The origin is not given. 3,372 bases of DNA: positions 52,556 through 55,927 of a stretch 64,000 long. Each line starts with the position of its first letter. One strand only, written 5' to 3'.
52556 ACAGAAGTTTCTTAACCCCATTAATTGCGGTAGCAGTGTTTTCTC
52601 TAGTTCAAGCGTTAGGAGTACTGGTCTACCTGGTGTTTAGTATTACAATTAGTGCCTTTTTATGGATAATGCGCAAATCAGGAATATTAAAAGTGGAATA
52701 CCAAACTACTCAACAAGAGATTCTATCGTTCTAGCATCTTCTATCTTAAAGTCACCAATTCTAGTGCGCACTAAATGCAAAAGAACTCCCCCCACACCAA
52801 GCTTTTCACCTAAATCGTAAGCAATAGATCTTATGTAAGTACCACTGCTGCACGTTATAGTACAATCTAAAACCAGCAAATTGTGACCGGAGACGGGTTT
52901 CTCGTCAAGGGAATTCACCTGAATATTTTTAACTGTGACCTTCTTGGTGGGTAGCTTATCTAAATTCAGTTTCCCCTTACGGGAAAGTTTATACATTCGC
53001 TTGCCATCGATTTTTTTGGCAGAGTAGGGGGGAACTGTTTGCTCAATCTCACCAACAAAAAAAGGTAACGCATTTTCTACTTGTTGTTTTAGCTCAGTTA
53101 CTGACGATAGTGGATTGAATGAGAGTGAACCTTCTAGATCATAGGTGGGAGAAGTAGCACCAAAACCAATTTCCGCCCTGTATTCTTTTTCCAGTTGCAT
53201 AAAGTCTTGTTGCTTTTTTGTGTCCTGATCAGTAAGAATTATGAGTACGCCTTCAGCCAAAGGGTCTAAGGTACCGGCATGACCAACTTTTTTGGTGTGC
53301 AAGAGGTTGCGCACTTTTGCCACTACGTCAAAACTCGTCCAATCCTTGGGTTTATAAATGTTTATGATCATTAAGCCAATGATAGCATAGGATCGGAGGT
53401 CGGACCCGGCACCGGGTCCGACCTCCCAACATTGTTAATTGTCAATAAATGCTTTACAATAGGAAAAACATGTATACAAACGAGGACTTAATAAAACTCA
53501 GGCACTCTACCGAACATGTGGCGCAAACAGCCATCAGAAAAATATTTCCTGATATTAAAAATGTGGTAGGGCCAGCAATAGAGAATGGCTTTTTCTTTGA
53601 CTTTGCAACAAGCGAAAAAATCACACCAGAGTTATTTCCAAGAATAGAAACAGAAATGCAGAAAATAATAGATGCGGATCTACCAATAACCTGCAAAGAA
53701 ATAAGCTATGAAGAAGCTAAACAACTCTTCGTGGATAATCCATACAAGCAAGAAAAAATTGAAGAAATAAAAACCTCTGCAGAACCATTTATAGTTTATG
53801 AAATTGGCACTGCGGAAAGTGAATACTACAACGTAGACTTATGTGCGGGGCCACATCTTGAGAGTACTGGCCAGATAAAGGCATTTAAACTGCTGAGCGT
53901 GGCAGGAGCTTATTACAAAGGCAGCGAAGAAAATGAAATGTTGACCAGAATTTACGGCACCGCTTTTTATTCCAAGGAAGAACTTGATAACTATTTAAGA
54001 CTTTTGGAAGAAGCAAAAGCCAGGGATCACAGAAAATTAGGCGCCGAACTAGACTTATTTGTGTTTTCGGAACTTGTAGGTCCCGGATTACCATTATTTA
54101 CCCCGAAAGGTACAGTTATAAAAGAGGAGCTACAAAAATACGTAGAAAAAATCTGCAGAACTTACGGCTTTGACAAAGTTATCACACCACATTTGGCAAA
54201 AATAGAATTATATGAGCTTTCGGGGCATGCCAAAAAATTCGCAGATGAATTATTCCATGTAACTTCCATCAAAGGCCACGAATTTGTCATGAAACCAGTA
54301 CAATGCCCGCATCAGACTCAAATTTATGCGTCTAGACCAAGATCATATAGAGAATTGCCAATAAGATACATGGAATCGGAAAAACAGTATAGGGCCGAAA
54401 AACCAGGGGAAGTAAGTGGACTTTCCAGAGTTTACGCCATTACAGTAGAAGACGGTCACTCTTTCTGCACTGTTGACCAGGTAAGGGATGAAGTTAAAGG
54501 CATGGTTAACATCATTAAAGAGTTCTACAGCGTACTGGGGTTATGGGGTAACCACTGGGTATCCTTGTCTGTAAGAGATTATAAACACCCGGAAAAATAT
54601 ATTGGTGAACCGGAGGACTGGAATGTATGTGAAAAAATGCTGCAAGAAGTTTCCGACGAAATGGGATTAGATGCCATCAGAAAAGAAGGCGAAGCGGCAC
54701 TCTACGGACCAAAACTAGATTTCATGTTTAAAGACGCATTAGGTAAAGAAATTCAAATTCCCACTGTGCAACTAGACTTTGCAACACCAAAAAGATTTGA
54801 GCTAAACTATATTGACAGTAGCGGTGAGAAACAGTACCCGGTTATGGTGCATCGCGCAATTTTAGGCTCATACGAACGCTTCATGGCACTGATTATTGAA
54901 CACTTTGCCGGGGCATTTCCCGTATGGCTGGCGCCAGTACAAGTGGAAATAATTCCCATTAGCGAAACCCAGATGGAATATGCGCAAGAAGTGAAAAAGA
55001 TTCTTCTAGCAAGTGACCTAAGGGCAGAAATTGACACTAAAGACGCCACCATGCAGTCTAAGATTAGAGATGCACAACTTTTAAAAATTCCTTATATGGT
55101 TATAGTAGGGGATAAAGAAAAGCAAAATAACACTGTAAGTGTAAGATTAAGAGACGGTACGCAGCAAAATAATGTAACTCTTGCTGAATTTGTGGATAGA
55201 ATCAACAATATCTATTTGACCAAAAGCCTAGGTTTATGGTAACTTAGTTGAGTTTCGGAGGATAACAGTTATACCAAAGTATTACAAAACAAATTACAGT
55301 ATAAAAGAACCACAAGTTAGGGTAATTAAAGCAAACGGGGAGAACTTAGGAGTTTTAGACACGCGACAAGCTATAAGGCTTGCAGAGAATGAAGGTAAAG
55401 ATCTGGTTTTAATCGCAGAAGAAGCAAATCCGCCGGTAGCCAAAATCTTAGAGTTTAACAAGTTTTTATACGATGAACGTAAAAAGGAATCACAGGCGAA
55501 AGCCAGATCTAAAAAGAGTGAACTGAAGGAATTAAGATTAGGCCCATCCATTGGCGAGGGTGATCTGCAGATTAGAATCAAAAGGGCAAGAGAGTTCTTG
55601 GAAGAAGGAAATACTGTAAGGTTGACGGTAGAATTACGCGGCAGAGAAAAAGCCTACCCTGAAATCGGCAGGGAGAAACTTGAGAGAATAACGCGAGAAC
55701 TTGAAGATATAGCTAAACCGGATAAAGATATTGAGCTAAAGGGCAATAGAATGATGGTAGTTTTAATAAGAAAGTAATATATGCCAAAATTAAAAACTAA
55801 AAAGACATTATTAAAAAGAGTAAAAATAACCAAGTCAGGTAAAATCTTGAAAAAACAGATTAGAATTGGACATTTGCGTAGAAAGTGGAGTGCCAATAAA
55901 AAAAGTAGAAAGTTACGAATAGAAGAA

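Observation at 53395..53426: Perfect 15-bp inverted repeat built from two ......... cores between divergent truB and thrS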

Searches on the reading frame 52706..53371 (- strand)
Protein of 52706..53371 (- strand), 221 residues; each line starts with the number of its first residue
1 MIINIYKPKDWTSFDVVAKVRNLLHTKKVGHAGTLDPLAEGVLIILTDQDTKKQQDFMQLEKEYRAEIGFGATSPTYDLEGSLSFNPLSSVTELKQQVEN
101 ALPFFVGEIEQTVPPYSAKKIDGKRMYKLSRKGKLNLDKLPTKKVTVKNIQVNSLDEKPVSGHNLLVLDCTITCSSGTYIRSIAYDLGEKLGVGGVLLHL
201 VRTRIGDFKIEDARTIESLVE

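Call 13: search_protein_families(library=pfam, proteins=[window:52706-53371:-])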
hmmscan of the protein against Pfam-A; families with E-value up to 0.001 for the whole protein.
window:52706-53371:- (221 aa): 2 families
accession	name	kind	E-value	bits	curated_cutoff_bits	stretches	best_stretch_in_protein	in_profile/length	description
PF01509.24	TruB_N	-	4e-41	141.3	27.3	1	21-180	1-149/149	TruB family pseudouridylate synthase (N terminal domain)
PF16198.10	TruB_C_2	-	1e-07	32.4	29.3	1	181-220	1-40/66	tRNA pseudouridylate synthase B C-terminal domain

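Call 36: find_encoding_contigs(protein=window:52706-53371:-, flank=10000, max_places=10)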
Protein window:52706-53371:- (221 aa): no gene with exactly this product is on record in the collection.

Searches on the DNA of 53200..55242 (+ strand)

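Call 55: search_rna_families(sources=[L161, L162, L163], threshold=gathering)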
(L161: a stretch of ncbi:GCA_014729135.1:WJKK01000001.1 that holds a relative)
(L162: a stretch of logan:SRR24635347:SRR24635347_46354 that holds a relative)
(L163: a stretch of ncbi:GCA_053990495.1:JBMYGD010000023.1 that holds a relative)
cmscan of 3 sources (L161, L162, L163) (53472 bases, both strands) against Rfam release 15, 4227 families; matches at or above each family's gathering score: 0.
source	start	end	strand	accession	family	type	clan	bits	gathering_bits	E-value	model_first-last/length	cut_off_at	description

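Call 56: search_rna_families(source=window, start=53200, end=53700, threshold=evalue, max_evalue=10)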
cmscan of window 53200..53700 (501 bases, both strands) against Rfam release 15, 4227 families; matches with E-value up to 10: 5.
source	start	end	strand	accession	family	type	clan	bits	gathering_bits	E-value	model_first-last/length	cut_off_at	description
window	53398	53468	-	RF04181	rteR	Gene; sRNA;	-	18.5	72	3.1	1-84/84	no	rteR sRNA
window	53390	53435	+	RF04234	mir-1421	Gene; miRNA;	-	18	45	0.84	1-74/74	no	mir-1421 microRNA precursor family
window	53395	53475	-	RF01822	RsaJ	Gene; sRNA;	-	16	100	0.18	1-287/287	no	RNA Staph. aureus A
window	53337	53376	-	RF01158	SNORD108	Gene; snRNA; snoRNA; CD-box;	-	15.6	46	4.3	1-71/71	no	Small nucleolar RNA SNORD108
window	53505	53542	-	RF00572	SNORD66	Gene; snRNA; snoRNA; CD-box;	-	12.9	32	8.6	1-76/76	no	Small nucleolar RNA SNORD66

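Call 67: search_rna_families(sources=[L005, L006, L010, L030, L008, L029], threshold=gathering)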
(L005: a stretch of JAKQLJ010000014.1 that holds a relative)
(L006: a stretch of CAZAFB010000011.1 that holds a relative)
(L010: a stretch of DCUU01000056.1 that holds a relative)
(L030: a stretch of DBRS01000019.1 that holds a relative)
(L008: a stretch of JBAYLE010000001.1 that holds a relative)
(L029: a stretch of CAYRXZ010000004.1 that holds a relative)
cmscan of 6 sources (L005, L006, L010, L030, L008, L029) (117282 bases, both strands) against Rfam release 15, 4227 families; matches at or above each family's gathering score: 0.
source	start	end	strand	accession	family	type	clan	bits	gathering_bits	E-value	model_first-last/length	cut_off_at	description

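Call 68: search_rna_families(source=L010, start=9600, end=10050, threshold=evalue, max_evalue=0.01)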
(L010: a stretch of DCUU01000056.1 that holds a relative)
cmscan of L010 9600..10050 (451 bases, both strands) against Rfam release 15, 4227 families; matches with E-value up to 0.01: 0.
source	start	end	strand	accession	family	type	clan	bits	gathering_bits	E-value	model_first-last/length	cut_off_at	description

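Call 69: search_rna_families(source=L162, start=4700, end=5000, threshold=evalue, max_evalue=1)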
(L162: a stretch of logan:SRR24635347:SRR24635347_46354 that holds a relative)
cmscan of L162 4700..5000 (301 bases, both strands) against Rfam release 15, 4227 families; matches with E-value up to 1: 0.
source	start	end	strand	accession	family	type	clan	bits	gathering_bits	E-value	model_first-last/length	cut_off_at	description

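Call 70: search_rna_families(source=L036, start=9650, end=10020, threshold=evalue, max_evalue=1, show_alignments=1)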
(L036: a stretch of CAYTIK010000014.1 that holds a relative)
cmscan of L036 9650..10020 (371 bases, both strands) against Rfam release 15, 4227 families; matches with E-value up to 1: 9.
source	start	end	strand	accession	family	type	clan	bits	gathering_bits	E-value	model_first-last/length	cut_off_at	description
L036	9804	9939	+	RF00230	T-box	Cis-reg; leader;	-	54.4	93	2.4e-11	1-219/219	no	T-box leader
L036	9917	9979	+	RF03940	MIR9563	Gene; miRNA;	-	26.5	90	0.0056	1-127/127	no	MIR9563 microRNA precursor family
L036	9919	9979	-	RF03940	MIR9563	Gene; miRNA;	-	21.9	90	0.083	1-127/127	no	MIR9563 microRNA precursor family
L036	9921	9979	-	RF00756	mir-299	Gene; miRNA;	-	20.2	67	0.099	1-63/63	no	mir-299 microRNA precursor family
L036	9920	9975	-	RF03361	mir-3136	Gene; miRNA;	-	19.8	86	0.18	1-78/78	no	mir-3136 microRNA precursor family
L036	9920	9972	+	RF00756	mir-299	Gene; miRNA;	-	19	67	0.21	1-63/63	no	mir-299 microRNA precursor family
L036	9867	10016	+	RF02842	RefA1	Gene; sRNA;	-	17.3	94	0.17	1-222/222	no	Enterococcus sRNA A1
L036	9889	10009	-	RF02849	Ysr197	Gene; sRNA;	-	17.1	167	0.045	1-254/254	no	Yersinia sRNA 197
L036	9979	10011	+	RF02350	psRNA6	Gene; sRNA;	-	11.4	60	0.57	1-333/333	no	Nitrosomonas sRNA psRNA6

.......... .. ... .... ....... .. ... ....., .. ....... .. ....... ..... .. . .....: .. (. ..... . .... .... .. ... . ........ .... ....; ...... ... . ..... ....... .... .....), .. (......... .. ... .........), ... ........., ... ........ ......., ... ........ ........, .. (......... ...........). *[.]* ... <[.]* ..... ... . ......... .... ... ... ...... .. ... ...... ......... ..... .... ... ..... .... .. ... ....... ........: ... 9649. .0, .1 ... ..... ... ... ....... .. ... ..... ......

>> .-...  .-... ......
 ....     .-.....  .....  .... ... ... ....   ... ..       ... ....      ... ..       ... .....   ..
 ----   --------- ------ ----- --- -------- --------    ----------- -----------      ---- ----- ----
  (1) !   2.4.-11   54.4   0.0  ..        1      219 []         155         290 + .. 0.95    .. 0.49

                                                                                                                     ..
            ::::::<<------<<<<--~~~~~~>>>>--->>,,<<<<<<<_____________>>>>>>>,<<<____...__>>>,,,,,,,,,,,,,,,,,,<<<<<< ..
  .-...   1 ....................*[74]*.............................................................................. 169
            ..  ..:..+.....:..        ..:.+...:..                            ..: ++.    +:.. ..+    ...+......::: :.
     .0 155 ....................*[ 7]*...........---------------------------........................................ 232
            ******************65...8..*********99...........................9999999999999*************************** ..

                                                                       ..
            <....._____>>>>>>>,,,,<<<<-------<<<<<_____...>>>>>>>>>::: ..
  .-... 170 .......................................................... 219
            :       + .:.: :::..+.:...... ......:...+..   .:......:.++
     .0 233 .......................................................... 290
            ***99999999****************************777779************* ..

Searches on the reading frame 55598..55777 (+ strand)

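Call 42: search_protein_families(library=pfam, proteins=[window:55598-55777:+])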
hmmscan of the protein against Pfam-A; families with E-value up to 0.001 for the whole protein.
window:55598-55777:+ (59 aa): 1 family
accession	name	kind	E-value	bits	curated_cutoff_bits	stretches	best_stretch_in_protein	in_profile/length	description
PF00707.27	IF3_C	-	1.8e-14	53.9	34.8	1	1-58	28-85/86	Translation initiation factor IF-3, C-terminal domain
